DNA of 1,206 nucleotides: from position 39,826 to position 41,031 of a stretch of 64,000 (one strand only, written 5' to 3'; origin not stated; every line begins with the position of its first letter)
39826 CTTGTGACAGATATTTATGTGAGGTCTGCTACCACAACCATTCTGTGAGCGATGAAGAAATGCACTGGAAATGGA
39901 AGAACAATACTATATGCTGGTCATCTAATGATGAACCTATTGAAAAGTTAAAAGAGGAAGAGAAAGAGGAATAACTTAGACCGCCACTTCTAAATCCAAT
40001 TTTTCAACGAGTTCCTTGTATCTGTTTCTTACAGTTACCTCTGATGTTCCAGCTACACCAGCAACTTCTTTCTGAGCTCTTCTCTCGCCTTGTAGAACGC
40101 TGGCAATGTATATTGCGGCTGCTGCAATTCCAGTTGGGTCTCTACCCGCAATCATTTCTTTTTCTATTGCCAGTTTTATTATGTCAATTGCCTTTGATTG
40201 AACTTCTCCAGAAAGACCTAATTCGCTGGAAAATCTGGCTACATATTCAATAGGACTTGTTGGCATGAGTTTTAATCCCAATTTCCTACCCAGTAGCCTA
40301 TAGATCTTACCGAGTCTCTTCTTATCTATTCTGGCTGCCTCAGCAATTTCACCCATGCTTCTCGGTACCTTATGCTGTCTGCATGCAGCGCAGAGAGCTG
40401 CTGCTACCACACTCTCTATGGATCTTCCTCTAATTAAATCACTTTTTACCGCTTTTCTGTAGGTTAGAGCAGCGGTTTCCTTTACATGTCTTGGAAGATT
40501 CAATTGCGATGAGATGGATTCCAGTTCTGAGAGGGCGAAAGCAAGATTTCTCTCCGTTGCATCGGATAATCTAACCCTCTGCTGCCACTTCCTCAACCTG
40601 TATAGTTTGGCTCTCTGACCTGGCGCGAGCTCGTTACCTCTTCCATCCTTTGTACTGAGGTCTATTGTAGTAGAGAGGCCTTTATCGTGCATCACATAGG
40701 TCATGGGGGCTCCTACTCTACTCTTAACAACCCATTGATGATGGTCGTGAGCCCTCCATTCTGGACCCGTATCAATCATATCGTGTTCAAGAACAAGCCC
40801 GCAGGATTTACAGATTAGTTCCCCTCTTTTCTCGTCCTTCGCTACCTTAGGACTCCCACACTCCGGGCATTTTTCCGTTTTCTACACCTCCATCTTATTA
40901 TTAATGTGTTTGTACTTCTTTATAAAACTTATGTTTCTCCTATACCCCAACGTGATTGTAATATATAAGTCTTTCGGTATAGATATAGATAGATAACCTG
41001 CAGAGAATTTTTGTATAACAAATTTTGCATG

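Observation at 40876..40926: tfb has no ATG/GTG/TTG start: the Shine-Dalgarno points at an in-frame ACG, or a leaderless AUG is followed by an in-frame UAG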

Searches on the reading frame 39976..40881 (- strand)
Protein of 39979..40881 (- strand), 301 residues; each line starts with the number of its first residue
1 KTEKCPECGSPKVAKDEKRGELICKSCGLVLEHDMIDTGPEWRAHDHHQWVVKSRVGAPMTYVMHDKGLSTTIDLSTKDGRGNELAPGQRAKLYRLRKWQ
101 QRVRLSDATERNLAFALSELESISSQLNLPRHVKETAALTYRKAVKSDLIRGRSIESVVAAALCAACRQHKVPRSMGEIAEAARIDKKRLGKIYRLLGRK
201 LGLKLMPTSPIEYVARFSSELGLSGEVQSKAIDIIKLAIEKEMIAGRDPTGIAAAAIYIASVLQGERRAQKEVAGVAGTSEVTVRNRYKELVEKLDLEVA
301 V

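Call 6: find_related_loci(query=window:39979-40881:-, collection=genome_contigs, flank=3000)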
Query seq(301 aa) (301 aa) in genome_contigs; peptide patterns used: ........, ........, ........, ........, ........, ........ (x = any residue, [..] = any of these).
598 stretches matched a pattern (row limit reached: there are more); 511 encode a relative of the query (tblastn E <= 1e-3); the best 80 are kept; 80 distinct loci.
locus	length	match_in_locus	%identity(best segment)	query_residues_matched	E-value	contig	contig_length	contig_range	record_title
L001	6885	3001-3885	60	5-299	6e-122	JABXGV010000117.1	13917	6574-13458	MAG: archaeon isolate H02S_Hermod_124 h02s_124_k137_1386981, whole genome shotgun sequence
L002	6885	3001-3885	60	5-299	9e-122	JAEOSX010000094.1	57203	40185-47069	MAG: Candidatus Hermodarchaeota archaeon isolate YT_063 k127_16974149, whole genome shotgun sequence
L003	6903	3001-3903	60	1-301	2e-121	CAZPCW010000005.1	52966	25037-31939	MAG TPA_asm: uncultured Thermoplasmata archaeon isolate ERP127260_co1_37 genome assembly, contig: NODE_150_length_52966_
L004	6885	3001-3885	60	5-299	4e-121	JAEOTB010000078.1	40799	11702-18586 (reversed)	MAG: Candidatus Hermodarchaeota archaeon isolate YT1_014 k127_31244617, whole genome shotgun sequence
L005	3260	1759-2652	60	4-301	2e-124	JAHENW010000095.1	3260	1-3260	MAG: Thermoplasmatota archaeon isolate BinSanityLC-kmean-bin_14-bin_0-refined_12 c_000009811088, whole genome shotgun se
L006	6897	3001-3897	61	3-301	1e-120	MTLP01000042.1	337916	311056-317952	MAG: Thermococcus sp. JdFR-02 JGI24019J35510_1000007, whole genome shotgun sequence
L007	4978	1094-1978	59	5-299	3e-120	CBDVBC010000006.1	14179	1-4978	MAG TPA_asm: Candidatus Hermodarchaeota archaeon isolate SRR22302347_concoct_51 genome assembly, contig: ERZ25073594.141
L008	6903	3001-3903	59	1-301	4e-120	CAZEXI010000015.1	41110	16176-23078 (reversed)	MAG TPA_asm: uncultured Thermoplasmata archaeon isolate ERP127260_co1_32 genome assembly, contig: NODE_271_length_41110_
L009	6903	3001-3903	59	1-301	4e-120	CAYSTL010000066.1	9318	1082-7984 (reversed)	MAG TPA_asm: uncultured Thermoplasmata archaeon isolate ERP127260_co1_34 genome assembly, contig: NODE_3495_length_9318_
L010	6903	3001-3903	59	1-301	5e-120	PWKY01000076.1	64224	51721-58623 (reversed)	MAG: Thermoplasmata archaeon isolate CSSed10_214 CS-Sed10-C324, whole genome shotgun sequence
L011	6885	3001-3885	60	5-299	5e-120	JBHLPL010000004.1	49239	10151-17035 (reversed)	MAG: Promethearchaeota archaeon isolate H2M.186 H2M.186@355, whole genome shotgun sequence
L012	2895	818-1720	60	1-301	2e-124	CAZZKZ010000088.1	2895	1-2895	MAG TPA_asm: Candidatus Hadarchaeota archaeon isolate binchicken_co25_43 genome assembly, contig: k141_15494, whole geno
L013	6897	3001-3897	60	3-301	3e-119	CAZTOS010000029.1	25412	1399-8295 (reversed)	MAG TPA_asm: uncultured Thermococci archaeon isolate SRP141559_co1_254 genome assembly, contig: NODE_836_length_25412_co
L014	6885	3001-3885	61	5-299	2e-119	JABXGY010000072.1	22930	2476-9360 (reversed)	MAG: archaeon isolate H03M_Hermod_104 h03m_104_k127_711058, whole genome shotgun sequence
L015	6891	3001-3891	61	5-301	4e-119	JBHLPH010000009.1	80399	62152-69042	MAG: Promethearchaeota archaeon isolate H2M.135 H2M.135@125, whole genome shotgun sequence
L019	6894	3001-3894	60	4-301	3e-119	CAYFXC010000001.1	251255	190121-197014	MAG TPA_asm: uncultured archaeon isolate ERP108616_co2_263 genome assembly, contig: NODE_6_length_251255_cov_6.462707, w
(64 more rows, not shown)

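Call 7: find_homologous_proteins(query=window:39979-40881:-)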
Query seq(301 aa) (301 aa): 7996 proteins with E <= 0.001 among 8000 candidates; the best 120 are listed.
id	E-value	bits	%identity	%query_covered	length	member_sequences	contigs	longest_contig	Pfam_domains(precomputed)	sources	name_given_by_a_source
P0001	1.2e-159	548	85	99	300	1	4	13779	PF00382.25,PF08271.18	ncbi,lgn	ncbi:MAG: transcription initiation factor IIB [Candidatus Hydrothermarchaeota archaeon]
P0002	5.2e-144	497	98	80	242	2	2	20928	PF00382.25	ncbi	-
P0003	1.6e-127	443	65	99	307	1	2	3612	PF00382.25,PF08271.18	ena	-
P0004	3.9e-127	441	64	99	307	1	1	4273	PF00382.25,PF08271.18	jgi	-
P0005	3.9e-127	441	64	99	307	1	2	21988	PF00382.25,PF08271.18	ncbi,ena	-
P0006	6.1e-127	441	64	99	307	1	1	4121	PF00382.25,PF08271.18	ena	-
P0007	1.0e-126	440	64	99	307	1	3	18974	PF00382.25,PF08271.18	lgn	-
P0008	2.3e-124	432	64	99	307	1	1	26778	PF00382.25,PF08271.18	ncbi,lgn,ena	-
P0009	1.8e-123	429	64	99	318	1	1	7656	PF00382.25,PF08271.18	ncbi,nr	ncbi:MAG: transcription initiation factor IIB [Euryarchaeota archaeon]|nr:transcription initiation f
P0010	2.0e-123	429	62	99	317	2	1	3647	PF00382.25,PF08271.18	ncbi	-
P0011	3.3e-123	429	62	99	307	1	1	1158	PF00382.25,PF08271.18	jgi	jgi:transcription initiation factor TFIIB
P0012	6.0e-123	428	62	99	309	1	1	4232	PF00382.25,PF08271.18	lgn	-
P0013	8.3e-123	427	62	99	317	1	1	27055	PF00382.25,PF08271.18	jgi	-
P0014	8.6e-123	427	63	99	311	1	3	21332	PF00382.25,PF08271.18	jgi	jgi:transcription initiation factor TFIIB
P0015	8.6e-123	427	63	99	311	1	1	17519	PF00382.25,PF08271.18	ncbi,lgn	-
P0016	8.9e-123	427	62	99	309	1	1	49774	PF00382.25,PF08271.18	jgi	jgi:transcription initiation factor TFIIB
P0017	9.7e-123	427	62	100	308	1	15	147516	PF00382.25,PF08271.18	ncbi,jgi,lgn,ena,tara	jgi:transcription initiation factor TFIIB|tara:strand:- start:67 stop:993 length:927 start_codon:yes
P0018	1.1e-122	427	63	100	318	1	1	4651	PF00382.25,PF08271.18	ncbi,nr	ncbi:MAG: transcription initiation factor IIB [Euryarchaeota archaeon]|nr:transcription initiation f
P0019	1.3e-122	427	62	99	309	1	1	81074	PF00382.25,PF08271.18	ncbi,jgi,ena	-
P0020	1.6e-122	426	62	99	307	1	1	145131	PF00382.25,PF08271.18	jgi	jgi:transcription initiation factor TFIIB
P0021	1.8e-122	426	63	99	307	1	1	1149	PF00382.25,PF08271.18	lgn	-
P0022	2.1e-122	426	65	98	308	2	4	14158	PF00382.25,PF08271.18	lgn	-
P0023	2.3e-122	426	62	99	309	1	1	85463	PF00382.25,PF08271.18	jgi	jgi:transcription initiation factor TFIIB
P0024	2.4e-122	426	62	100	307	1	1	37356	PF00382.25,PF08271.18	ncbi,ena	-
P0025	2.4e-122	426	63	100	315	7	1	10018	PF00382.25,PF08271.18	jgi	-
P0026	4.0e-122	425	61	99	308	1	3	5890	PF00382.25,PF08271.18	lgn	-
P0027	4.6e-122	425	62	99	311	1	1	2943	PF00382.25,PF08271.18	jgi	jgi:transcription initiation factor TFIIB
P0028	5.7e-122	425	62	99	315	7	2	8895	PF00382.25,PF08271.18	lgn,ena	-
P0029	7.3e-122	424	62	99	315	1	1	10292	PF00382.25,PF08271.18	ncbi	ncbi:MAG: transcription initiation factor IIB [Candidatus Hydrothermarchaeaceae archaeon]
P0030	7.4e-122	424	63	98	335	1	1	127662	PF00382.25,PF08271.18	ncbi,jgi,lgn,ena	-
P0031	7.9e-122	424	62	99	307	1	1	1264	PF00382.25,PF08271.18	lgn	-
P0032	1.1e-121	424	64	98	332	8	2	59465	PF00382.25,PF08271.18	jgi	-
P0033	1.2e-121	423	62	99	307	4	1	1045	PF00382.25,PF08271.18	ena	-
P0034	1.8e-121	423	62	99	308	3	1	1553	PF00382.25,PF08271.18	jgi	jgi:transcription initiation factor TFIIB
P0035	1.8e-121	423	61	99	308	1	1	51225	PF00382.25,PF08271.18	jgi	-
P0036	2.2e-121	423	62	99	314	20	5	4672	PF00382.25,PF08271.18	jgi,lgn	jgi:transcription initiation factor TFIIB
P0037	2.4e-121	423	62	99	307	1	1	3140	PF00382.25,PF08271.18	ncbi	-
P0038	2.5e-121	422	61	99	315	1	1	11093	PF00382.25,PF08271.18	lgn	-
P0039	2.7e-121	422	61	100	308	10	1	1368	PF00382.25,PF08271.18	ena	-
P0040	2.8e-121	422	63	98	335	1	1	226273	PF00382.25,PF08271.18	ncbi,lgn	-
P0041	2.9e-121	422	61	99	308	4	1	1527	PF00382.25,PF08271.18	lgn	-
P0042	3.7e-121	422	61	100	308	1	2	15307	PF00382.25,PF08271.18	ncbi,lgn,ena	-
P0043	4.1e-121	422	62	99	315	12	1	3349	PF00382.25,PF08271.18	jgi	-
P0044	4.6e-121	422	61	99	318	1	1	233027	PF00382.25,PF08271.18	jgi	-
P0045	5.8e-121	421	62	99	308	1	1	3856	PF00382.25,PF04545.23,PF08271.18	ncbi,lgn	-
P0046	7.2e-121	421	64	98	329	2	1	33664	PF00382.25,PF08271.18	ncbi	-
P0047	8.7e-121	421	62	98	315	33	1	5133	PF00382.25,PF08271.18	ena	-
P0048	9.7e-121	421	62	100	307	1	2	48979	PF00382.25,PF08271.18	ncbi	ncbi:MAG: transcription initiation factor IIB [Candidatus Hydrothermarchaeales archaeon]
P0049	1.4e-120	420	64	98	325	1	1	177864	PF00382.25,PF08271.18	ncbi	ncbi:MAG: transcription initiation factor IIB [Methanocellales archaeon]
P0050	1.7e-120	420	62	98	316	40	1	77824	PF00382.25,PF08271.18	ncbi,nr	ncbi:MAG TPA: transcription initiation factor IIB [Candidatus Thermoplasmatota archaeon]|nr:transcri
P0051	1.9e-120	420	63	98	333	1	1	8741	PF00382.25,PF08271.18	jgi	-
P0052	2.2e-120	419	63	98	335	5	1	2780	PF00382.25,PF08271.18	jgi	-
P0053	2.4e-120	419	60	99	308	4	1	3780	PF00382.25,PF08271.18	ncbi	-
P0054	2.4e-120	419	63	98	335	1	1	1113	PF00382.25,PF08271.18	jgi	jgi:transcription initiation factor TFIIB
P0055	2.5e-120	419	61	99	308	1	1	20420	PF00382.25,PF08271.18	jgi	jgi:transcription initiation factor TFIIB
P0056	2.6e-120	419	63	99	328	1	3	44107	PF00382.25,PF08271.18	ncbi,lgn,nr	ncbi:MAG: transcription initiation factor IIB [Archaeoglobaceae archaeon]|nr:transcription initiatio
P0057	3.0e-120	419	64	99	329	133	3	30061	PF00382.25,PF08271.18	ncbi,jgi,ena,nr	ncbi:MAG: transcription initiation factor IIB [Archaeoglobales archaeon]|nr:MAG: transcription initi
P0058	3.1e-120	419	64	98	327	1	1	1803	PF00382.25,PF08792.17,PF08271.18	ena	-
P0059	3.4e-120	419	64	99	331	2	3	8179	PF00382.25,PF08271.18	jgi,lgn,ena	-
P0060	3.5e-120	419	64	98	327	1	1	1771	PF00382.25,PF08792.17,PF08271.18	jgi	-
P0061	3.6e-120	419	62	98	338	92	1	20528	PF00382.25,PF08271.18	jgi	jgi:transcription initiation factor TFIIB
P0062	3.6e-120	419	64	98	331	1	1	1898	PF00382.25,PF08792.17,PF08271.18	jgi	-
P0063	4.0e-120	418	62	98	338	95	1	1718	PF00382.25,PF08271.18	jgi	jgi:transcription initiation factor TFIIB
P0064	4.1e-120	418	61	99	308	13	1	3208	PF00382.25,PF08271.18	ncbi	-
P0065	5.8e-120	418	61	99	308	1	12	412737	PF00382.25,PF08271.18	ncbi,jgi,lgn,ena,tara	jgi:transcription initiation factor TFIIB|tara:strand:- start:6927 stop:7853 length:927 start_codon:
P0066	5.8e-120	418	60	99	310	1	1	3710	PF00382.25,PF08271.18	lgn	-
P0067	6.1e-120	418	61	99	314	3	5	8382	PF00382.25,PF08271.18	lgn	-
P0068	6.4e-120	418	64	98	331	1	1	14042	PF00382.25,PF08271.18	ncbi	-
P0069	7.3e-120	418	61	99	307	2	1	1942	PF00382.25,PF08271.18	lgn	-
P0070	9.8e-120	417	64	99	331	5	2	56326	PF00382.25,PF08271.18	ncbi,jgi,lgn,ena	jgi:transcription initiation factor TFIIB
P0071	1.1e-119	417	63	98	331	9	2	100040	PF00382.25,PF08271.18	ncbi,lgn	-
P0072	1.1e-119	417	61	99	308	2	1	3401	PF00382.25,PF04545.23,PF08271.18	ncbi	-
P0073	1.1e-119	417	61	99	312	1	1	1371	PF00382.25,PF08271.18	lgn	-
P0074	1.2e-119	417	61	100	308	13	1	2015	PF00382.25,PF08271.18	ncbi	-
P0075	1.8e-119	416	61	99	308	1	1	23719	PF00382.25,PF08271.18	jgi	-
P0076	2.2e-119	416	63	99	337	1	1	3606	PF00382.25,PF08271.18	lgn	-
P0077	2.2e-119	416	64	99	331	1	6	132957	PF00382.25,PF08271.18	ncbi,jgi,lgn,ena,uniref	uniref:Transcription initiation factor IIB n=1 Tax=Geoglobus ahangari TaxID=113653 RepID=A0A7C3YCE1_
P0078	2.2e-119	416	64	99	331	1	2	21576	PF00382.25,PF08271.18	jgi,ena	-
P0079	2.2e-119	416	63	98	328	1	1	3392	PF00382.25,PF08271.18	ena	-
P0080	2.5e-119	416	61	99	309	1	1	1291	PF00382.25,PF08271.18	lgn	-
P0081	2.7e-119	416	60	99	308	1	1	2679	PF00382.25,PF08271.18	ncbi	-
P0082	3.0e-119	416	60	99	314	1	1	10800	PF00382.25,PF08271.18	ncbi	ncbi:MAG: transcription initiation factor IIB [Candidatus Hydrothermarchaeaceae archaeon]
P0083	3.9e-119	415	62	98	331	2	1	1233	PF00382.25,PF08271.18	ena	-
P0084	4.0e-119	415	63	99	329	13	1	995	PF00382.25,PF08271.18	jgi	-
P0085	4.2e-119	415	63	98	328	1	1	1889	PF00382.25,PF08271.18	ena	-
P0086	4.8e-119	415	64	99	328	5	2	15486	PF00382.25,PF08271.18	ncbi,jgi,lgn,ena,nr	ncbi:transcription initiation factor IIB [Archaeoglobales archaeon]|nr:MAG: transcription initiation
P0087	5.3e-119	415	63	99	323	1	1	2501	PF00382.25,PF08271.18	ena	-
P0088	5.4e-119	415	62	100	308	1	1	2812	PF00382.25,PF04545.23,PF08271.18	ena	-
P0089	5.9e-119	415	63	99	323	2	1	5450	PF00382.25,PF08271.18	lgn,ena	-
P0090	7.8e-119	414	63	98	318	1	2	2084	PF00382.25,PF08271.18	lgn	-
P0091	8.7e-119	414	61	99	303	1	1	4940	PF00382.25,PF08271.18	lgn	-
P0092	9.7e-119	414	62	98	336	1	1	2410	PF00382.25,PF08271.18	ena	-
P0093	1.0e-118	414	61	99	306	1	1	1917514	PF00382.25,PF08271.18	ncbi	-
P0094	1.3e-118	414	63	99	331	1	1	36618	PF00382.25,PF08271.18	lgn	-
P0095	1.3e-118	414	63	99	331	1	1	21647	PF00382.25,PF08271.18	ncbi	-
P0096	1.3e-118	414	63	99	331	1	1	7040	PF00382.25,PF08271.18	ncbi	ncbi:transcription initiation factor IIB [Geoglobus sp.]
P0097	1.4e-118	413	63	99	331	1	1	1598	PF00382.25,PF08271.18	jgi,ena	-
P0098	1.5e-118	413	61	98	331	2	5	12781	PF00382.25,PF08271.18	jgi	-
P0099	1.7e-118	413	62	99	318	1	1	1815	PF00382.25,PF04545.23,PF08271.18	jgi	-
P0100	1.7e-118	413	62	99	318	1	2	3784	PF00382.25,PF04545.23,PF08271.18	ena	-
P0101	1.7e-118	413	62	99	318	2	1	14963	PF00382.25,PF04545.23,PF08271.18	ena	-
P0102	1.7e-118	413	62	99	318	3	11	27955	PF00382.25,PF04545.23,PF08271.18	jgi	-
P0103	2.0e-118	413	63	98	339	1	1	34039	PF00382.25,PF08271.18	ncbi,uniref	ncbi:MAG: transcription initiation factor IIB [Methanohalobium sp.]|uniref:transcription initiation 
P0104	2.1e-118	413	62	99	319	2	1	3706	PF00382.25,PF08271.18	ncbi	ncbi:transcription initiation factor IIB [Methanocaldococcus sp.]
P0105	2.3e-118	413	62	99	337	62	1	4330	PF00382.25,PF08271.18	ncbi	-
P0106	2.7e-118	412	63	98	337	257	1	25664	PF00382.25,PF08271.18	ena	-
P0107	3.2e-118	412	61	99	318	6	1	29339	PF00382.25,PF08271.18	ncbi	-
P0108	3.6e-118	412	62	99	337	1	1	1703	PF00382.25,PF08271.18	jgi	-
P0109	3.9e-118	412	62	98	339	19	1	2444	PF00382.25,PF08271.18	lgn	-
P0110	4.0e-118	412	63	98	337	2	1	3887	PF00382.25,PF08271.18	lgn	-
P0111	4.4e-118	412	62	99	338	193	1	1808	PF00382.25,PF08271.18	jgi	-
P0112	4.8e-118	412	63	98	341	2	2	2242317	PF00382.25,PF08271.18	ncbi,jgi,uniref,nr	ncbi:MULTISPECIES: transcription initiation factor IIB [Methanohalobium]|jgi:transcription initiatio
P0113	5.1e-118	412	61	99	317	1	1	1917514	PF00382.25,PF08271.18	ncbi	-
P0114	5.2e-118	412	60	99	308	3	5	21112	PF00382.25,PF08271.18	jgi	jgi:transcription initiation factor TFIIB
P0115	5.3e-118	412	62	99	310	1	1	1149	PF00382.25,PF08271.18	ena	-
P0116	5.4e-118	412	62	99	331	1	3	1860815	PF00382.25,PF08271.18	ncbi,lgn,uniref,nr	ncbi:transcription initiation factor IIB [Geoglobus acetivorans]|uniref:Transcription initiation fac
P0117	5.4e-118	411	62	99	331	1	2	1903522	PF00382.25,PF08271.18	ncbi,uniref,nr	ncbi:transcription initiation factor IIB [Geoglobus acetivorans]|uniref:Transcription initiation fac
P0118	6.2e-118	411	62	100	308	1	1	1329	PF00382.25,PF08271.18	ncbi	-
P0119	6.2e-118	411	61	99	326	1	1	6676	PF00382.25,PF08271.18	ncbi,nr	ncbi:MAG: transcription initiation factor IIB [Candidatus Alkanophagales archaeon]|nr:MAG: transcrip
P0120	7.0e-118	411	60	99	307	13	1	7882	PF00382.25,PF04545.23,PF08271.18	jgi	-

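Call 9: find_encoding_contigs(protein=P0002, flank=3000)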
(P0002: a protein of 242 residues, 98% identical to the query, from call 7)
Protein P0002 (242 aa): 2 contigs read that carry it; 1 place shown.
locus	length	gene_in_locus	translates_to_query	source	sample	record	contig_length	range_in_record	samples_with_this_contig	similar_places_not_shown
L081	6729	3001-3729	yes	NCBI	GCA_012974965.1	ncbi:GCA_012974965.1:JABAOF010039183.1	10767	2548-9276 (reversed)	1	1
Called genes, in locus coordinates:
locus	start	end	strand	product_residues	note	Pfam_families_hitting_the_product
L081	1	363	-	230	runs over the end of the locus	PF00702:Hydrolase, PF13419:HAD_2, PF13242:Hydrolase_like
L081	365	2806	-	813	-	PF03104:DNA_pol_B_exo1, PF10108:DNA_pol_B_exo2 (weak), PF13482:RNase_H_2, PF00136:DNA_pol_B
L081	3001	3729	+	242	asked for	PF00382:TFIIB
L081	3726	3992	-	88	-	-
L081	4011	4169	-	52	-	-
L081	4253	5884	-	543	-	PF00118:Cpn60_TCP1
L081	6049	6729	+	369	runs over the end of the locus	-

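Call 10: find_encoding_contigs(protein=P0001, flank=3000)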
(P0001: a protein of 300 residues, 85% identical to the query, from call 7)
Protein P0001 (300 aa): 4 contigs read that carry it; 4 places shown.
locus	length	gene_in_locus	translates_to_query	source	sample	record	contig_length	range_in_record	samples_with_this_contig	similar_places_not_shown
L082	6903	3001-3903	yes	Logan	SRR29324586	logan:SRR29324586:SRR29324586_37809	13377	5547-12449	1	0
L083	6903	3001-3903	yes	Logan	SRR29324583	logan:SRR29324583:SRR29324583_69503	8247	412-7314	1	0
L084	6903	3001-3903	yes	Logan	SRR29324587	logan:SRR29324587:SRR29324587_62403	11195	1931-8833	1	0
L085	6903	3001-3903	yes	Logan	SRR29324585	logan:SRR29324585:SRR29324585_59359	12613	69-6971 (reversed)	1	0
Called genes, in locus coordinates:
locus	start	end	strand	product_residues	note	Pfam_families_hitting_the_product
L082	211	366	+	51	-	-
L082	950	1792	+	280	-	PF00589:Phage_integrase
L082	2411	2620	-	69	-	PF00125:Histone, PF00808:CBFD_NFYB_HMF, PF07524:Bromo_TP (weak), PF15511:CENP-T_C (weak), PF02291:TFIID-31kDa (weak), PF03847:TFIID_20kDa (weak), PF15630:CENP-S (weak)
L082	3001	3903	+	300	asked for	PF08271:Zn_Ribbon_TF, PF00382:TFIIB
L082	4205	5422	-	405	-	PF21269:TreT_GT1, PF00534:Glycos_transf_1, PF13692:Glyco_trans_1_4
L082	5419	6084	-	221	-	PF19027:DUF5752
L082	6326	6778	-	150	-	-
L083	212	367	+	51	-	-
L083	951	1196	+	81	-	PF00589:Phage_integrase (weak)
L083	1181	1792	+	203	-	PF00589:Phage_integrase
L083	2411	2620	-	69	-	PF00125:Histone, PF00808:CBFD_NFYB_HMF, PF07524:Bromo_TP (weak), PF15511:CENP-T_C (weak), PF02291:TFIID-31kDa (weak), PF03847:TFIID_20kDa (weak), PF15630:CENP-S (weak)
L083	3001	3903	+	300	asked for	PF08271:Zn_Ribbon_TF, PF00382:TFIIB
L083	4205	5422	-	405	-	PF21269:TreT_GT1, PF00534:Glycos_transf_1, PF13692:Glyco_trans_1_4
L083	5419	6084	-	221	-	PF19027:DUF5752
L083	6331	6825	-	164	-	-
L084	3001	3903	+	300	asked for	PF08271:Zn_Ribbon_TF, PF00382:TFIIB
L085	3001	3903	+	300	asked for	PF08271:Zn_Ribbon_TF, PF00382:TFIIB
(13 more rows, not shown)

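Call 14: find_encoding_contigs(protein=window:39976-40779:-, flank=3000, max_places=10)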
Protein window:39976-40779:- (267 aa): 3 contigs read that carry it; 3 places shown.
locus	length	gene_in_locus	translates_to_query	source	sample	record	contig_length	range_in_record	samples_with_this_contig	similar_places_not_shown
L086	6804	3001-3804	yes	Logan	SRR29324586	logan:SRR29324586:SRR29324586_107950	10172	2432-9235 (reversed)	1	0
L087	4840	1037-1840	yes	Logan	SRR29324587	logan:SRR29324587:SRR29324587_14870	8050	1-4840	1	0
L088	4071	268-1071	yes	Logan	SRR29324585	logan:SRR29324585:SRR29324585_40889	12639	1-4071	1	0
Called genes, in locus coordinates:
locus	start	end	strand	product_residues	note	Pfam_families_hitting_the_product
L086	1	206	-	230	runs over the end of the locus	PF00702:Hydrolase, PF13419:HAD_2, PF13242:Hydrolase_like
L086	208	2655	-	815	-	PF03104:DNA_pol_B_exo1, PF10108:DNA_pol_B_exo2 (weak), PF13482:RNase_H_2, PF00136:DNA_pol_B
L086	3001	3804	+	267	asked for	PF00382:TFIIB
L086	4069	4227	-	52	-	-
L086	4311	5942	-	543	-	PF00118:Cpn60_TCP1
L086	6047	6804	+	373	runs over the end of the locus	-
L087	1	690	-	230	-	?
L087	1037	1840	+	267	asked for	PF00382:TFIIB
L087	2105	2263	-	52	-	-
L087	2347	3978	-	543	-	PF00118:Cpn60_TCP1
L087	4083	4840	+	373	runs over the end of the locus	-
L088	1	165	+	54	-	?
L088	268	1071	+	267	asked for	PF00382:TFIIB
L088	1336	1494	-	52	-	-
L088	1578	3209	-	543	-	PF00118:Cpn60_TCP1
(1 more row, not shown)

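Call 42: find_encoding_contigs(protein=P0005, flank=1500, max_places=6)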
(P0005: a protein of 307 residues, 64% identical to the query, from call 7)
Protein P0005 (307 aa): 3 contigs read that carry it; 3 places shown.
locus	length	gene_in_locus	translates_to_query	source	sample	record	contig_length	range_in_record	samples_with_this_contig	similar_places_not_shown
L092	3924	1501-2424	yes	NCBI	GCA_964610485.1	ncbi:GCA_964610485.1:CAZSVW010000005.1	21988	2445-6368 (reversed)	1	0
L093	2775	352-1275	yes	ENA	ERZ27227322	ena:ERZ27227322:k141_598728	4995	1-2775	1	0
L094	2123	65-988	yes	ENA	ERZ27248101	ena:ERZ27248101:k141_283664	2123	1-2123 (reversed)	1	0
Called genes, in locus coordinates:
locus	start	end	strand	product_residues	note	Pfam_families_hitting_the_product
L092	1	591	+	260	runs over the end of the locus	PF13507:GATase_5, PF00117:GATase (weak), PF07685:GATase_3 (weak), PF01965:DJ-1_PfpI (faint)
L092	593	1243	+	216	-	PF01876:RNase_P_p30 (weak), PF02811:PHP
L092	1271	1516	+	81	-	-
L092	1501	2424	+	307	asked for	PF08271:Zn_Ribbon_TF, PF00382:TFIIB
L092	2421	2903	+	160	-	PF00149:Metallophos, PF12850:Metallophos_2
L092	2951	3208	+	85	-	PF02416:TatA_B_E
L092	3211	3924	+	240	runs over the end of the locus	PF00902:TatC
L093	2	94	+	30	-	?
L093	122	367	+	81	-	-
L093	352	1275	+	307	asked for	PF08271:Zn_Ribbon_TF, PF00382:TFIIB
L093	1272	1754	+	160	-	PF00149:Metallophos, PF12850:Metallophos_2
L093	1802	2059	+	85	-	PF02416:TatA_B_E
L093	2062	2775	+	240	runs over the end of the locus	PF00902:TatC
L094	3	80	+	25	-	?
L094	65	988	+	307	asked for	PF08271:Zn_Ribbon_TF, PF00382:TFIIB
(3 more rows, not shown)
